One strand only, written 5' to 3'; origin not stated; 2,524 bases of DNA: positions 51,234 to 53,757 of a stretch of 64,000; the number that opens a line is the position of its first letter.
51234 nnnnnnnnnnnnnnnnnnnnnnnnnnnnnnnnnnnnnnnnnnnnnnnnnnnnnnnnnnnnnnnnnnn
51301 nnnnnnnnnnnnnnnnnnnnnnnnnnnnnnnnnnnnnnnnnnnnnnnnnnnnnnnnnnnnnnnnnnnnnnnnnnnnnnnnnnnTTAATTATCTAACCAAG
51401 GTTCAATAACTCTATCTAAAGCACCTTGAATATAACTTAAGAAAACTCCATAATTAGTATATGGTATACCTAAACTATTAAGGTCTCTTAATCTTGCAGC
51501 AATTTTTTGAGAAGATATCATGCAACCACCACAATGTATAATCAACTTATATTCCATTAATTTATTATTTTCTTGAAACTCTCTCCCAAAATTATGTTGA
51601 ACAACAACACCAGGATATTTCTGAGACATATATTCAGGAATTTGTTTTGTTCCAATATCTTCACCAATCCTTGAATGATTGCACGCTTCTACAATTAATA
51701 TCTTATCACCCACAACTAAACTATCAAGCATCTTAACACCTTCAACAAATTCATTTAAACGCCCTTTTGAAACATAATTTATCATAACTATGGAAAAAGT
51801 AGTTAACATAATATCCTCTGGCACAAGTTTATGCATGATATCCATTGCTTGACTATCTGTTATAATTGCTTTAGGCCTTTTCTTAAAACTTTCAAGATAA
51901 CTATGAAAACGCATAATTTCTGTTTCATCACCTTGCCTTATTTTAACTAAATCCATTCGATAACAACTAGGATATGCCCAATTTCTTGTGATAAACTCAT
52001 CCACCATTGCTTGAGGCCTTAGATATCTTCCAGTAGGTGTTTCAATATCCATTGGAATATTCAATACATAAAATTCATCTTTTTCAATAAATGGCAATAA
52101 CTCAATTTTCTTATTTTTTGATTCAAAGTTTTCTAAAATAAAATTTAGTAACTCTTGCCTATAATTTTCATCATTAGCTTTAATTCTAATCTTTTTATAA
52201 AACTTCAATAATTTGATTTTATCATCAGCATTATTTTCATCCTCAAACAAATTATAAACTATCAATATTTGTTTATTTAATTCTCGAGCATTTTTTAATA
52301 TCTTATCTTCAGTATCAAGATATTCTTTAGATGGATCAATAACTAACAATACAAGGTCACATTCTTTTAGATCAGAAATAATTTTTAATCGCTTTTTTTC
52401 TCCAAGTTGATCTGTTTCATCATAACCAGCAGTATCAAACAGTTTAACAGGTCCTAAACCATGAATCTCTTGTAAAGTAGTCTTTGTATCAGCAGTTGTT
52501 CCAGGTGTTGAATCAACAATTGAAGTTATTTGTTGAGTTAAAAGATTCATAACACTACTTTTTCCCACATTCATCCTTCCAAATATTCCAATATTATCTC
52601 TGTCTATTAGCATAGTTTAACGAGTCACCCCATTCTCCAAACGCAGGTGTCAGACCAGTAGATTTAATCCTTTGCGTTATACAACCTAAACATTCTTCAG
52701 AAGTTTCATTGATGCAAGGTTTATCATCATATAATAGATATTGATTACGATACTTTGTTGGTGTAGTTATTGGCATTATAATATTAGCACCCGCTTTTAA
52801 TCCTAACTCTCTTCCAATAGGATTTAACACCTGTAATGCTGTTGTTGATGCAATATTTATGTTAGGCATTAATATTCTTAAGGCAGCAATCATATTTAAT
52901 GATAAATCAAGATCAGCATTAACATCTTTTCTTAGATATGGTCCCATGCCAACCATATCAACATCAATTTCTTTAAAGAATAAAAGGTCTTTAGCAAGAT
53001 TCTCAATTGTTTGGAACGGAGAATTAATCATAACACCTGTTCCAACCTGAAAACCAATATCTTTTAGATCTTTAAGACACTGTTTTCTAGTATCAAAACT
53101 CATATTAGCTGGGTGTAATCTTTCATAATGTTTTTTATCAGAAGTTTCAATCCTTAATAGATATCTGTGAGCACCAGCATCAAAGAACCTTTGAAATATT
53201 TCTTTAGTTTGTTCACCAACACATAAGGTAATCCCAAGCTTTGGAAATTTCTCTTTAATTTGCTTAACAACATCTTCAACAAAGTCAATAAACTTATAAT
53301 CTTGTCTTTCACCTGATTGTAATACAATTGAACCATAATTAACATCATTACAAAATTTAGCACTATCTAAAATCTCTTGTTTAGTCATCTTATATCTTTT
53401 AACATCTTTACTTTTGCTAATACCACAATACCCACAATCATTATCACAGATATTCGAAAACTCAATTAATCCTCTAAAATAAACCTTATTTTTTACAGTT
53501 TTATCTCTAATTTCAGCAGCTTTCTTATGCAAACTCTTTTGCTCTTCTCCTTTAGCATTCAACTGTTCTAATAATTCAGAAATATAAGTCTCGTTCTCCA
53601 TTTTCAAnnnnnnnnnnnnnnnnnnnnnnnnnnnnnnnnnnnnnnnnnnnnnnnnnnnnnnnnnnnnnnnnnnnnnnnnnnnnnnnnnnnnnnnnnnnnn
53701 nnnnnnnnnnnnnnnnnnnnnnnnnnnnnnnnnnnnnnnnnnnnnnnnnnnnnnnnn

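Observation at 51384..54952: hydG-hydE-hydF maturase operon in an archaeal context with no hydrogenase structural gene nearby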

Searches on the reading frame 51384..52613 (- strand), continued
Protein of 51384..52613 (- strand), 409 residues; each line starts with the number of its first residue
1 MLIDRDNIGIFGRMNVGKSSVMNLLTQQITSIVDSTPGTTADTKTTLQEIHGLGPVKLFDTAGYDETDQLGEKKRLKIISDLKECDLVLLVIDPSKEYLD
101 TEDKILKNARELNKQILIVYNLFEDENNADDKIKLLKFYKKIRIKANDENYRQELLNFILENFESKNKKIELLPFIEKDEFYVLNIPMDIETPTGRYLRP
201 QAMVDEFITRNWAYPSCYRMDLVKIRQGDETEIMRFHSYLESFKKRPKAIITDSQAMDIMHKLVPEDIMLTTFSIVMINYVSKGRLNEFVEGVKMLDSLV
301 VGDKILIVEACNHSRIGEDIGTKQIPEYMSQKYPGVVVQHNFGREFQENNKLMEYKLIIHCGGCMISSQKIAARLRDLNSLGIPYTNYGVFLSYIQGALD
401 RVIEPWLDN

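Call 69: search_protein_families(library=pfam, proteins=[L093:931-1527:+, L093:1524-2624:+, L093:2621-4333:+], max_evalue=0.00001)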
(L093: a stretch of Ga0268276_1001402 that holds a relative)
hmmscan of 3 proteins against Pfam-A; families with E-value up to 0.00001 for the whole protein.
L093:931-1527:+ (198 aa): 1 family
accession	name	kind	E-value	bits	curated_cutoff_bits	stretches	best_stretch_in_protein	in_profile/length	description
PF01257.25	2Fe-2S_thioredx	-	3.3e-43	147.4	24.8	1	65-198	9-142/145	Thioredoxin-like [2Fe-2S] ferredoxin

L093:1524-2624:+ (366 aa): 2 families
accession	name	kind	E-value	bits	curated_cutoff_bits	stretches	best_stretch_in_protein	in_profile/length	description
PF01512.22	Complex1_51K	-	3e-44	151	31.2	1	28-189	2-149/150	Nuo51 FMN-binding domain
PF10589.14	NADH_4Fe-4S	-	2.6e-28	98.1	23.5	1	284-365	1-82/85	NADH-ubiquinone oxidoreductase-F iron-sulfur binding region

L093:2621-4333:+ (570 aa): 10 families
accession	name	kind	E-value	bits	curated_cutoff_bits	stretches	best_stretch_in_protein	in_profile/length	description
PF02906.19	Fe_hyd_lg_C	-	3.4e-91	305.7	22.1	1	223-504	1-245/245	Iron only hydrogenase large subunit, C-terminal domain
PF02256.22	Fe_hyd_SSU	-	6.5e-24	84.2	24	1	514-567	3-56/56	Iron hydrogenase small subunit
PF13510.11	Fer2_4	-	6.2e-18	65.1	22.8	1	4-78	4-81/82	2Fe-2S iron-sulfur cluster binding domain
PF10588.14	NADH-G_4Fe-4S_3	-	5.3e-13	48.7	27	1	85-122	1-38/40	NADH-ubiquinone oxidoreductase-G iron-sulfur binding region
PF12838.12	Fer4_7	-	1.2e-08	35.7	27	1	147-205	1-52/52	4Fe-4S dicluster domain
PF00037.32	Fer4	-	1.6e-08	34.4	21.1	1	188-207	5-24/24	4Fe-4S binding domain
PF12837.12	Fer4_6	-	1.7e-08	34.4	25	1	187-206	5-24/24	4Fe-4S binding domain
PF22117.2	Fer4_Nqo3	-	1.1e-07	32.4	27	1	141-207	4-67/67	NADH-quinone oxidoreductase subunit 3, ferredoxin-like domain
PF13237.11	Fer4_10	-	1.5e-07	31.7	25.5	1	141-202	2-53/53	4Fe-4S dicluster domain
PF14697.11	Fer4_21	-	7.7e-06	26.4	35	0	144-205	4-56/59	4Fe-4S dicluster domain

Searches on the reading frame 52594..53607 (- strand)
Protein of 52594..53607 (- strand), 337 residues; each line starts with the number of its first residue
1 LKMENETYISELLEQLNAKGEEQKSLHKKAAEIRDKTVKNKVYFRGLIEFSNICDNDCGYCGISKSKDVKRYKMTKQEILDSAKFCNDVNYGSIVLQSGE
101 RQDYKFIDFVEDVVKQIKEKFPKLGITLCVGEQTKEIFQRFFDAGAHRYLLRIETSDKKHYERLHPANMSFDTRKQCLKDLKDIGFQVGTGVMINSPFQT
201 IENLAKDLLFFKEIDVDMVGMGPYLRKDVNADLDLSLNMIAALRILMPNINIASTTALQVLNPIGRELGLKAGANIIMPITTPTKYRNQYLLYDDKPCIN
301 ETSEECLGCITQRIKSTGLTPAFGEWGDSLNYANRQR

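Call 3: search_protein_families(library=ncbifam, proteins=[window:52594-53607:-], max_evalue=0.001)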
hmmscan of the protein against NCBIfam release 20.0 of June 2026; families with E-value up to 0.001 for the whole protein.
window:52594-53607:- (337 aa): 23 families
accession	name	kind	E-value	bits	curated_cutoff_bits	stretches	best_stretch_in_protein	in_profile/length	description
TIGR03956.1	rSAM_HydE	equivalog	1.7e-107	359.6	254.6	1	11-319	15-331/340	[FeFe] hydrogenase H-cluster radical SAM maturase HydE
TIGR03910.1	pyrrolys_PylB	equivalog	1.9e-33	115.8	348.2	1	18-322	30-338/347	methylornithine synthase PylB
TIGR00433.2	bioB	equivalog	2.6e-22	79.5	225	1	11-278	7-282/307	biotin synthase BioB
TIGR02351.2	thiH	equivalog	7e-20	71.4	380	1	24-168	53-195/364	2-iminoacetate synthase ThiH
TIGR03955.1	rSAM_HydG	equivalog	7.5e-15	54.3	312.15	1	20-170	61-216/470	[FeFe] hydrogenase H-cluster radical SAM maturase HydG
TIGR03551.1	F420_cofH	equivalog_domain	1.2e-13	50.7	374.1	1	11-126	5-121/345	5-amino-6-(D-ribitylamino)uracil--L-tyrosine 4-hydroxyphenyl transferase CofH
NF006308.0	PRK08508.1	equivalog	6.7e-13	48.5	377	1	51-192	14-157/279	biotin synthase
TIGR03700.1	mena_SCO4494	equivalog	2.2e-12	46.6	434.55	1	22-126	24-130/351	aminofutalosine synthase MqnE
TIGR03699.1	menaquin_MqnC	equivalog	1.1e-11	44.2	428.1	1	21-127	15-124/342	cyclic dehypoxanthinyl futalosine synthase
TIGR00423.1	TIGR00423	subfamily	2.9e-11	43.2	260.25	1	48-126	9-87/310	CofH family radical SAM protein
NF006276.0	PRK08444.1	equivalog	1.5e-10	40.7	560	1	25-127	28-132/353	aminofutalosine synthase MqnE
NF005609.0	PRK07360.1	equivalog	2.7e-10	39.6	426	1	11-126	25-144/374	7,8-didemethyl-8-hydroxy-5-deazariboflavin synthase subunit CofH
NF006687.0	PRK09234.1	equivalog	2.7e-09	35.7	1018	1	11-126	496-613/849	bifunctional FO biosynthesis protein CofGH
NF004911.0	PRK06267.1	equivalog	7.3e-08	32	305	1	26-278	9-263/351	hypothetical protein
NF006277.0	PRK08445.1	equivalog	3.2e-07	29.5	576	1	11-126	11-124/348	dehypoxanthine futalosine cyclase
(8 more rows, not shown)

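Call 4: search_protein_families(library=pfam, proteins=[window:52594-53607:-], max_evalue=0.001)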
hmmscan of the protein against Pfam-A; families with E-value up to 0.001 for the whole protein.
window:52594-53607:- (337 aa): 1 family
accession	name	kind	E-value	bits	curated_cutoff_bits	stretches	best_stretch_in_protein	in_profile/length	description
PF04055.27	Radical_SAM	-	5.7e-19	69.3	29.5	1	48-208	1-163/166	Radical SAM superfamily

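Call 48: search_solved_structures(query=window:52594-53601:-, max_evalue=1e-20, show_alignments=1)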
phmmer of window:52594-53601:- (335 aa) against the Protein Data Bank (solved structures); distinct sequences matched with E-value up to 1e-20: 8.
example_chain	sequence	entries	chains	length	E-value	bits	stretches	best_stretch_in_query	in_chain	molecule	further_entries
3ciw_A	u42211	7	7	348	2.6e-74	253.6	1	14-326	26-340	FeFe-Hydrogenase maturase | [FeFe] hydrogenase maturase subunit HydE | Biotin synthetase, putative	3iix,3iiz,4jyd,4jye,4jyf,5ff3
7o1p_A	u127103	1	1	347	2.9e-74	253.5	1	14-326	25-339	[FeFe] hydrogenase maturase subunit HydE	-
3cix_A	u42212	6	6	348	2.9e-74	253.4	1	14-326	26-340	FeFe-Hydrogenase maturase | [FeFe] hydrogenase maturase subunit HydE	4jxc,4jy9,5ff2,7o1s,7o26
4jy8_A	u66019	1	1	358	3.2e-74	253.3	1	14-326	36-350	FEFE-HYDROGENASE MATURASE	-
5fep_A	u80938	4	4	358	4.2e-70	239.8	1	14-325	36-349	[FeFe] hydrogenase maturase subunit HydE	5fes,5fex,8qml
5few_A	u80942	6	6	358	4.7e-70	239.6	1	14-325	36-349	[FeFe] hydrogenase maturase subunit HydE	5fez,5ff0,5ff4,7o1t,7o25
7o1o_A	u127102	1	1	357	4.7e-70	239.6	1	14-325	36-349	[FeFe] hydrogenase maturase subunit HydE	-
8qmk_A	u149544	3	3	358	1.7e-69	237.8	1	14-325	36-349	[FeFe] hydrogenase maturase subunit HydE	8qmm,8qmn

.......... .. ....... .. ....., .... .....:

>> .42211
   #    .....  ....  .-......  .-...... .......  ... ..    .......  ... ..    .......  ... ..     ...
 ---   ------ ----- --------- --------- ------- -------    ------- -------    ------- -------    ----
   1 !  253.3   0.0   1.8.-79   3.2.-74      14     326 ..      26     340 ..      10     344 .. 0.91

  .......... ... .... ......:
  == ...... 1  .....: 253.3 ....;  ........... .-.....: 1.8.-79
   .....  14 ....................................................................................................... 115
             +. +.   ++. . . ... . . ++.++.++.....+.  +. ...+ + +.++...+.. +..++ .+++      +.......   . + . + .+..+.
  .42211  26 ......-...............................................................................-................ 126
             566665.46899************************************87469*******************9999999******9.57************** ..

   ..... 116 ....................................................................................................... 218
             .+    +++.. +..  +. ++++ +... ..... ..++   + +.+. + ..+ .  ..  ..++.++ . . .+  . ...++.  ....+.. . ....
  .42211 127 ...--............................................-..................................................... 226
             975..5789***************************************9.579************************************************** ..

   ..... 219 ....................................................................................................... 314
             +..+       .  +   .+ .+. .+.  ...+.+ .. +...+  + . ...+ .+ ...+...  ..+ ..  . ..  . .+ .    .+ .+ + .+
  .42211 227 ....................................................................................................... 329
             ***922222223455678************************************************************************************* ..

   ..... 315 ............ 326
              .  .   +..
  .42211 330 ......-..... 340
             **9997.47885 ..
